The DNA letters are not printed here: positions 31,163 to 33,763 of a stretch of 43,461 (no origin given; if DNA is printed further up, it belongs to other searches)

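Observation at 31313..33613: Large unassignable cytoplasmic protein divergently paired with a GH172 hydrolase: candidate new carbohydrate-active enzyme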

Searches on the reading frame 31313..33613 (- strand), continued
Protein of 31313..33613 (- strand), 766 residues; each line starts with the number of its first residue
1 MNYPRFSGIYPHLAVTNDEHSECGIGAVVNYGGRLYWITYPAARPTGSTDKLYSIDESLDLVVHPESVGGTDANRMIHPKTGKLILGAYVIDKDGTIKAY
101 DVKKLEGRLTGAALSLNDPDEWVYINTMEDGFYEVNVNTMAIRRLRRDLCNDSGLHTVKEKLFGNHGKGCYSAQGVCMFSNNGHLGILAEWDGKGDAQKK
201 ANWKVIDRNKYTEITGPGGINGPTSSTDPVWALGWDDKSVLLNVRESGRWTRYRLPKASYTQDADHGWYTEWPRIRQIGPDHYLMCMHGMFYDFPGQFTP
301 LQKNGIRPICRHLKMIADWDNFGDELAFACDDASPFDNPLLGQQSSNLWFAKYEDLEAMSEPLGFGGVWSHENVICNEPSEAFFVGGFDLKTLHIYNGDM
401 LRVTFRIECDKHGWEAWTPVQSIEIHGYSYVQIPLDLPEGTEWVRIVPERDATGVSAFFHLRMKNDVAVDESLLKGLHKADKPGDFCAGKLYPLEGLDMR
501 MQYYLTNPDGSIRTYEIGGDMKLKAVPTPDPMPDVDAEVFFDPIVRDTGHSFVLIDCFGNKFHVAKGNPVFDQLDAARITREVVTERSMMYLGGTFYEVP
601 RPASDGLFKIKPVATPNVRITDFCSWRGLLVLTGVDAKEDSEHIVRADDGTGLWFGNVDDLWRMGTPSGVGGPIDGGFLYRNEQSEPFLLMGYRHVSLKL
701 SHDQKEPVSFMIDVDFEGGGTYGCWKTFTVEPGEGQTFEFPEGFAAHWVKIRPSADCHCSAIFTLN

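Call 61: search_protein_families(library=pfam, proteins=[P0122, P0131, P0149, P0159, P0153, P0128, P0176], max_evalue=0.001)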
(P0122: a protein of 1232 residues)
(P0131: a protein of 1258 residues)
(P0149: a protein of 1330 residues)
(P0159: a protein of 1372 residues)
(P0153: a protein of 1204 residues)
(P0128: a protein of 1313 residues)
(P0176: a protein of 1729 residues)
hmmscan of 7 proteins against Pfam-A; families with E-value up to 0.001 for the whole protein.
P0122 (1232 aa): 1 family
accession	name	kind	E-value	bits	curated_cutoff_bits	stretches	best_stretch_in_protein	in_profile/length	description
PF18884.5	TSP3_bac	-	6.8e-12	45.4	25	1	355-376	1-22/22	Bacterial TSP3 repeat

P0131 (1258 aa): 3 families
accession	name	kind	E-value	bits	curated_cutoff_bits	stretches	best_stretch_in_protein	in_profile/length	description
PF00884.28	Sulfatase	-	2e-50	172.3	25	1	35-361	1-301/301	Sulfatase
PF16347.10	SGSH_C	-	4.5e-24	85.8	29.3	1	311-465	1-152/154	N-sulphoglucosamine sulphohydrolase, C-terminal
PF01663.27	Phosphodiest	-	1.6e-09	38.3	23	1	37-307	1-220/342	Type I phosphodiesterase / nucleotide pyrophosphatase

P0149 (1330 aa): 3 families
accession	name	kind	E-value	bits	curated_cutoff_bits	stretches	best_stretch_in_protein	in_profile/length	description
PF00884.28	Sulfatase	-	1.8e-52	179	25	1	30-380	1-301/301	Sulfatase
PF16347.10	SGSH_C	-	6.6e-16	59.3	29.3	1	325-473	1-150/154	N-sulphoglucosamine sulphohydrolase, C-terminal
PF01663.27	Phosphodiest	-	9.5e-15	55.5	23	1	33-321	2-220/342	Type I phosphodiesterase / nucleotide pyrophosphatase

P0159 (1372 aa): 1 family
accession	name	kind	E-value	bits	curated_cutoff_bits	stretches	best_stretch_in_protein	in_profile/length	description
PF12219.14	End_tail_spike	-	0.00011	22.7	25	0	997-1071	53-127/160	Catalytic domain of bacteriophage endosialidase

P0153 (1204 aa): 12 families
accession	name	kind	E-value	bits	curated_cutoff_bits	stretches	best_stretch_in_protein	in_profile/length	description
PF25174.1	Beta-prop_THOC3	-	2.2e-16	60.1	305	1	141-292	7-153/272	THOC3 beta-propeller domain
PF23414.1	Beta-prop_EML_2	-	1.1e-13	51.6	90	2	200-292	20-105/266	Echinoderm microtubule-associated protein second beta-propeller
PF24817.1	WD40_WDHD1_1st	-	1.1e-13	51.5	109.9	2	183-291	182-288/291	WDHD1 first WD40 domain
PF24814.1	WD40_Prp19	-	1.7e-12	47.5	320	2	47-210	93-250/281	Prp19 WD40 domain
PF25173.1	Beta-prop_WDR3_1st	-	1.4e-09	38.4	154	2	222-287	32-90/184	WDR3 first beta-propeller domain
PF00400.38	WD40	-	3.3e-08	34.2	27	1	223-247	15-39/39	WD domain, G-beta repeat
PF12894.13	ANAPC4_WD40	-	8.7e-08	32.7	22.9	0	223-260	42-79/91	Anaphase-promoting complex subunit 4 WD40 domain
PF23393.2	Beta-prop_WDR90_POC16_2nd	-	1.9e-06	27.7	60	0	52-156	85-198/291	WDR90/POC16, second beta-propeller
PF24807.1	WD40_CDC20-Fz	-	1.1e-05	25.4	200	1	187-259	17-91/292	CDC20/Fizzy WD40 domain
PF23869.1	Beta-prop_WDR75_1st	-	0.00013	21.8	45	1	223-257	187-221/292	WD repeat-containing protein 75 first beta-propeller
PF25175.1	Beta-prop_WDR5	-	0.00014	21.7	250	0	186-282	101-193/296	WDR5 beta-propeller domain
PF13360.13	PQQ_2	-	0.00029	21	27.6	0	52-208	29-176/233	Outer membrane protein assembly factor BamB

P0128 (1313 aa): 0 families

P0176 (1729 aa): 0 families

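Call 63: list_cluster_members(proteins=[P0001, P0004, P0008, P0131, P0149])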
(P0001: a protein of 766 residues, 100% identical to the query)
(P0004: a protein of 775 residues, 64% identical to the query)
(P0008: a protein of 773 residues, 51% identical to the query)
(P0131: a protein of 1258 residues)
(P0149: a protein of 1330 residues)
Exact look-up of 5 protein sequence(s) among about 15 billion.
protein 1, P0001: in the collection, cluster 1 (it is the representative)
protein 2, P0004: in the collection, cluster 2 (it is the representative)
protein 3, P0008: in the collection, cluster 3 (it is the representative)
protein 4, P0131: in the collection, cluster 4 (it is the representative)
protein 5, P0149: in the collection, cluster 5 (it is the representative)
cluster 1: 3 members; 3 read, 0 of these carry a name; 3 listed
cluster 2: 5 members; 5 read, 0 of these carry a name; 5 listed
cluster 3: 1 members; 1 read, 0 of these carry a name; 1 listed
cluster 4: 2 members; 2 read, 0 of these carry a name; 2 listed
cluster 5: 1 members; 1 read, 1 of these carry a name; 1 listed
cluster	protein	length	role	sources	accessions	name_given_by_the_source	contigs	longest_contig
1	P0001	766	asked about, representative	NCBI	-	-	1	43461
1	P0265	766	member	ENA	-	-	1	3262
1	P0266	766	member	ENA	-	-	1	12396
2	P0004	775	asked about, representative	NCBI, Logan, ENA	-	-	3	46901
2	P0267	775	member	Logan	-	-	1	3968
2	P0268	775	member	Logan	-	-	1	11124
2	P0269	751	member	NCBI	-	-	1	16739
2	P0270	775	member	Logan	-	-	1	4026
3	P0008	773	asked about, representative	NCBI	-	-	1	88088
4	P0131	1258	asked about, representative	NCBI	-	-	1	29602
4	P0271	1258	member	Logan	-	-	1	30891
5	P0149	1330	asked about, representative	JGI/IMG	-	arylsulfatase A-like enzyme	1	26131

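Call 64: search_protein_families(library=pfam, alignment_id=A1, max_evalue=0.1)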
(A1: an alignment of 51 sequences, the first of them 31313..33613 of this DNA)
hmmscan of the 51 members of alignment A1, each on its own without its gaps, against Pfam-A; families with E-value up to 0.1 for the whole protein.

A. member 1, window:31313-33613:- (766 aa): 0 families

B. families by the number of members that match (of 51 scanned): 8 families
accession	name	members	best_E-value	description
PF08272.16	Zn_Ribbon_Topo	5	3.5e-05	Topoisomerase I zinc-ribbon-like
PF05506.17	PLipase_C_C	3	0.055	Bacterial phospholipase C, C-terminal domain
PF00754.31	F5_F8_type_C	2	0.0069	F5/8 type C domain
PF18099.7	CBM_35_2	2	0.033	Carbohydrate binding module (family 35)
PF03422.21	CBM_6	1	0.0017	Carbohydrate binding module (family 6)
PF22229.1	CofB_C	1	0.014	CofB C-terminal domain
PF21059.3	BTBD16_C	1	0.033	BTB/POZ domain-containing protein 16, C-terminal domain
PF21834.1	DUF6894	1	0.041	Domain of unknown function (DUF6894)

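Call 66: search_protein_families(library=pfam, alignment_id=A4, max_evalue=0.00001)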
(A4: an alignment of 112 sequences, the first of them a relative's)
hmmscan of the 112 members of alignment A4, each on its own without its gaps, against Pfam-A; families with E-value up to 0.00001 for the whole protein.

A. member 1, L005:6684-7124:- (146 aa): 0 families

B. families by the number of members that match (of 112 scanned): 122 families (the first 25 are shown)
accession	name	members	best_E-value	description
PF12833.13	HTH_18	5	6.3e-18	Helix-turn-helix domain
PF00165.29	HTH_AraC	5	1.7e-14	Bacterial regulatory helix-turn-helix proteins, AraC family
PF00072.30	Response_reg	4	1.4e-32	Response regulator receiver domain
PF13377.12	Peripla_BP_3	4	3.9e-31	Periplasmic binding protein-like domain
PF00532.27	Peripla_BP_1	4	9.4e-20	Periplasmic binding proteins and sugar binding domain of LacI family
PF12850.12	Metallophos_2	3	8.7e-26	Calcineurin-like phosphoesterase superfamily domain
PF02163.28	Peptidase_M50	2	4.7e-46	Peptidase family M50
PF13646.12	HEAT_2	2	9.3e-38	HEAT repeats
PF00486.34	Trans_reg_C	2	9.5e-29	Transcriptional regulatory protein, C terminal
PF00356.27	LacI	2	1.9e-20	Bacterial regulatory proteins, lacI family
PF01408.29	GFO_IDH_MocA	2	5.5e-19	Oxidoreductase family, NAD-binding Rossmann fold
PF00149.33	Metallophos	2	2.5e-15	Calcineurin-like phosphoesterase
PF02985.28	HEAT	2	5.6e-13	HEAT repeat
PF07940.18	Hepar_II_III_C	2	1.2e-12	Heparinase II/III-like, C-terminal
PF00528.27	BPD_transp_1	2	5.6e-10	Binding-protein-dependent transport system inner membrane component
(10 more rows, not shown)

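Call 74: search_protein_families(library=pfam, proteins=[L019:8698-9963:+, L019:12360-13328:+, L019:7383-8387:-, L020:8415-9944:+, L020:6921-8183:+, L020:13679-14485:+, L030:3381-4388:-, L030:7038-7649:+, L062:8824-9828:+, L062:7732-8697:+], max_evalue=0.0001)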
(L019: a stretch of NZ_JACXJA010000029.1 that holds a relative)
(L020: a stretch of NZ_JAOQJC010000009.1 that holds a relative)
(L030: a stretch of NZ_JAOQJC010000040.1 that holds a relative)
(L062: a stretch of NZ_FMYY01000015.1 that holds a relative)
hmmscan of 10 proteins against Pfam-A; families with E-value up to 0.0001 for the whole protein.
L019:8698-9963:+ (421 aa): 1 family
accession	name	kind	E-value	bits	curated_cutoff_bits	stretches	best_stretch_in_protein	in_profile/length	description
PF01547.30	SBP_bac_1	-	2.2e-20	74.3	26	1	55-328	10-307/307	Bacterial extracellular solute-binding protein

L019:12360-13328:+ (322 aa): 4 families
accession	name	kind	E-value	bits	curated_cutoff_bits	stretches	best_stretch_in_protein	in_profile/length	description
PF01408.29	GFO_IDH_MocA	-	5.5e-23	82.4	24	1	4-121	1-119/120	Oxidoreductase family, NAD-binding Rossmann fold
PF22725.1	GFO_IDH_MocA_C3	-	2.4e-14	53.8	27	1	138-246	13-120/124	GFO/IDH/MocA C-terminal domain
PF02894.22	GFO_IDH_MocA_C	-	4.3e-10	40.2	22.9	1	148-320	19-216/218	Oxidoreductase family, C-terminal alpha/beta domain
PF08635.15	ox_reductase_C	-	1.4e-08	35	22.5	1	125-193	1-72/142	Putative oxidoreductase C terminal domain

L019:7383-8387:- (334 aa): 4 families
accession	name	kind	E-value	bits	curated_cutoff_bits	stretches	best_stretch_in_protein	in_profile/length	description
PF13377.12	Peripla_BP_3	-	1.5e-30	106.9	26.5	1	166-329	1-167/167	Periplasmic binding protein-like domain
PF00532.27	Peripla_BP_1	-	9.4e-20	71.7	22.2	1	60-310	2-263/281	Periplasmic binding proteins and sugar binding domain of LacI family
PF00356.27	LacI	-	3e-17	62.6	27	1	5-48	3-46/46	Bacterial regulatory proteins, lacI family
PF13407.12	Peripla_BP_4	-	2.3e-07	31.1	35.1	1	62-262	1-207/258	Periplasmic binding protein domain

L020:8415-9944:+ (509 aa): 2 families
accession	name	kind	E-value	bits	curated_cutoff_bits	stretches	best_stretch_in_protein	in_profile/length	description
PF01547.30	SBP_bac_1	-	4.1e-20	73.4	26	1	91-373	34-305/307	Bacterial extracellular solute-binding protein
PF13416.11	SBP_bac_8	-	3.7e-13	50.3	27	1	72-306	4-202/279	Bacterial extracellular solute-binding protein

L020:6921-8183:+ (420 aa): 3 families
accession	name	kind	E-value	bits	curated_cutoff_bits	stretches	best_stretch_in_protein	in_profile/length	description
PF00072.30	Response_reg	-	8.5e-21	74.6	30.2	1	4-107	1-101/111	Response regulator receiver domain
PF12833.13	HTH_18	-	6.3e-18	65.3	33.6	1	339-415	2-78/80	Helix-turn-helix domain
PF00165.29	HTH_AraC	-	1.7e-14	53.9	26.6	2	381-416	8-42/42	Bacterial regulatory helix-turn-helix proteins, AraC family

L020:13679-14485:+ (268 aa): 4 families
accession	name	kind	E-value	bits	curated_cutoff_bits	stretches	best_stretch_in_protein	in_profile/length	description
PF13419.12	HAD_2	-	2.2e-41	142.4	23.8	1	66-237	1-175/178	Haloacid dehalogenase-like hydrolase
PF00702.32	Hydrolase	-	1e-21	78.7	26.4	1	63-234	1-191/191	haloacid dehalogenase-like hydrolase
PF12710.13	HAD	-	2.3e-06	28.6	27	1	66-231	1-189/189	haloacid dehalogenase-like hydrolase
PF13242.12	Hydrolase_like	-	7.5e-05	23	22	0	196-251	3-59/75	HAD-hyrolase-like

L030:3381-4388:- (335 aa): 4 families
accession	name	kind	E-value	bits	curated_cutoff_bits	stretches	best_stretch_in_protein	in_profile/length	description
PF13377.12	Peripla_BP_3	-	5.8e-31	108.3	26.5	1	171-332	1-167/167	Periplasmic binding protein-like domain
PF00356.27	LacI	-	4.8e-20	71.5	27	1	10-53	3-46/46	Bacterial regulatory proteins, lacI family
PF00532.27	Peripla_BP_1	-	5.2e-17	62.6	22.2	1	66-328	3-279/281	Periplasmic binding proteins and sugar binding domain of LacI family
PF13407.12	Peripla_BP_4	-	8.6e-08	32.5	35.1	1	69-278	3-217/258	Periplasmic binding protein domain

L030:7038-7649:+ (203 aa): 2 families
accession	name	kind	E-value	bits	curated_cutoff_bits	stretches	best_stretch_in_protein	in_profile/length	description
PF07883.17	Cupin_2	-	4.5e-14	52.4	27.2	1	107-182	2-70/70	Cupin domain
PF00190.28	Cupin_1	-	7.9e-07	29.2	22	1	102-182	30-113/151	Cupin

L062:8824-9828:+ (334 aa): 0 families

L062:7732-8697:+ (321 aa): 9 families
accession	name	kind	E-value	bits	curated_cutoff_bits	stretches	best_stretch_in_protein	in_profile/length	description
PF12146.15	Hydrolase_4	-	1.1e-21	77.7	27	2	88-201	5-117/239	Serine aminopeptidase, S33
PF00561.26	Abhydrolase_1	-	6.3e-15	55.9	25.8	1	89-203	2-109/245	alpha/beta hydrolase fold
PF12697.13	Abhydrolase_6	-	1.8e-11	45.6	26.3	1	90-288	1-207/217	Alpha/beta hydrolase family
PF00326.27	Peptidase_S9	-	3.5e-10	40.2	22.6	1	114-307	13-209/213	Prolyl oligopeptidase family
PF02129.25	Peptidase_S15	-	1e-09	38.9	23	1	109-216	40-150/262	X-Pro dipeptidyl-peptidase (S15 family)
PF01738.24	DLH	-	2.3e-07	31.1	21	0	223-297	121-198/217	Dienelactone hydrolase family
PF08386.16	Abhydrolase_4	-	4.7e-07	30.3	21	1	233-311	21-98/103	TAP-like protein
PF03959.19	FSH1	-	6.6e-06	26.4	21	1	228-282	141-197/211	Serine hydrolase (FSH1)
PF02230.22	Abhydrolase_2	-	3.3e-05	24.3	23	0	241-286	151-200/217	Phospholipase/Carboxylesterase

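Call 77: search_protein_families(library=padloc, proteins=[window:31313-33613:-], max_evalue=0.1)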
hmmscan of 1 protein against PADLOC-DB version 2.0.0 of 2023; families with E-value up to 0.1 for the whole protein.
window:31313-33613:- (766 aa): 0 families

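Call 78: search_protein_families(library=phrogs, proteins=[window:31313-33613:-], max_evalue=0.1)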
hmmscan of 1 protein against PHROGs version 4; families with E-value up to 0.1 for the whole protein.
window:31313-33613:- (766 aa): 0 families

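Call 90: search_dna_similar(query=window:31313-33613:-, collection=plasmids, mode=protein, max_evalue=0.001, max_rows=40)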
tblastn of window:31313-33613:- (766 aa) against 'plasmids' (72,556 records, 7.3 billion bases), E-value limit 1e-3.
Records with a match: 2; places in all: 2; records where one place covers at least 80% of the query: 2.
Best place of each record, by identity: <60% 2.
By first word of the organism name: Chondrinema 1; Spirosoma 1.
By predicted mobility (MOB-suite, as given by PLSDB): non-mobilizable 2.
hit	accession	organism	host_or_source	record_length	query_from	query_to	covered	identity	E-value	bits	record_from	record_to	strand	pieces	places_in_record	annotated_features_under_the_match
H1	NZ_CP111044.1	Chondrinema litorale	Seaweed,red alga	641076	5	761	99%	39.2%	4e-163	530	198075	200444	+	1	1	hypothetical protein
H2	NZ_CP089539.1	Spirosoma oryzicola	Single cell,Surface layer of rice grains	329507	4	764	99%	38.1%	9e-161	523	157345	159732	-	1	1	hypothetical protein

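Call 110: get_annotated_region(hit=H1, flank=12000)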
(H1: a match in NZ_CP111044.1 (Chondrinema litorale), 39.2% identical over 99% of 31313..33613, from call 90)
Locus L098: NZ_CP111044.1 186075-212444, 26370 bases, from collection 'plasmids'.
description: Chondrinema litorale strain WSW3-B12 plasmid unnamed2, complete sequence
organism: Chondrinema litorale (NCBI taxid 2994555)
taxonomy: Bacteria; Bacteroidota; Cytophagia; Cytophagales; Flammeovirgaceae; Chondrinema; Chondrinema litorale
host: -; source: Seaweed,red alga; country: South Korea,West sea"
typing (MOB-suite, as given by PLSDB): non-mobilizable
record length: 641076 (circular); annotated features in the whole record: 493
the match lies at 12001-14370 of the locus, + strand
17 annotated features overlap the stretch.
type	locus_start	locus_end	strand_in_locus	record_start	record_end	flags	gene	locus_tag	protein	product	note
CDS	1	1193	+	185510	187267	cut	-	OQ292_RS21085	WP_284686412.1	hypothetical protein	-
CDS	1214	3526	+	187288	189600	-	-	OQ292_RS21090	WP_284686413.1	FAD-dependent oxidoreductase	-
CDS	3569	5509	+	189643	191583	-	-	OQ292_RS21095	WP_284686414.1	hypothetical protein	-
CDS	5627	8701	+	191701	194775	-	-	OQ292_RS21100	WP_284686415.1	TonB-dependent receptor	-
CDS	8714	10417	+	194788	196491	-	-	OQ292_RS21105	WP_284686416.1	RagB/SusD family nutrient uptake outer membrane protein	-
CDS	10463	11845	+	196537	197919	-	-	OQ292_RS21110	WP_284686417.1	sulfatase-like hydrolase/transferase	-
CDS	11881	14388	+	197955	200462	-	-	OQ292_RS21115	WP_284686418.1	hypothetical protein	-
CDS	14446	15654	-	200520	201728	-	-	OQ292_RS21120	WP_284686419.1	MFS transporter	GO:0055085 - transmembrane transport [Evidence IEA]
CDS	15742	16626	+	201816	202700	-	-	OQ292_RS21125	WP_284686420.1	LysR substrate-binding domain-containing protein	-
CDS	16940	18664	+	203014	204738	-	-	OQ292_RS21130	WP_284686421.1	family 43 glycosylhydrolase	GO:0005975 - carbohydrate metabolic process [Evidence IEA]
CDS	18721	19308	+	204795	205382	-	-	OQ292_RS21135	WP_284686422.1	RNA polymerase sigma-70 factor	-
CDS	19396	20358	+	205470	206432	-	-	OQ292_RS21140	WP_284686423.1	FecR family protein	-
CDS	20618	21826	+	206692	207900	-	-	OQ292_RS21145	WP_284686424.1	carboxypeptidase-like regulatory domain-containing protein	-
CDS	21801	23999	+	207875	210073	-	-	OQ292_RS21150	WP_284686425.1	SusC/RagA family TonB-linked outer membrane protein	GO:0071702 - organic substance transport [Evidence IEA]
CDS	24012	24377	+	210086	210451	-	-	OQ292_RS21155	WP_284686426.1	hypothetical protein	-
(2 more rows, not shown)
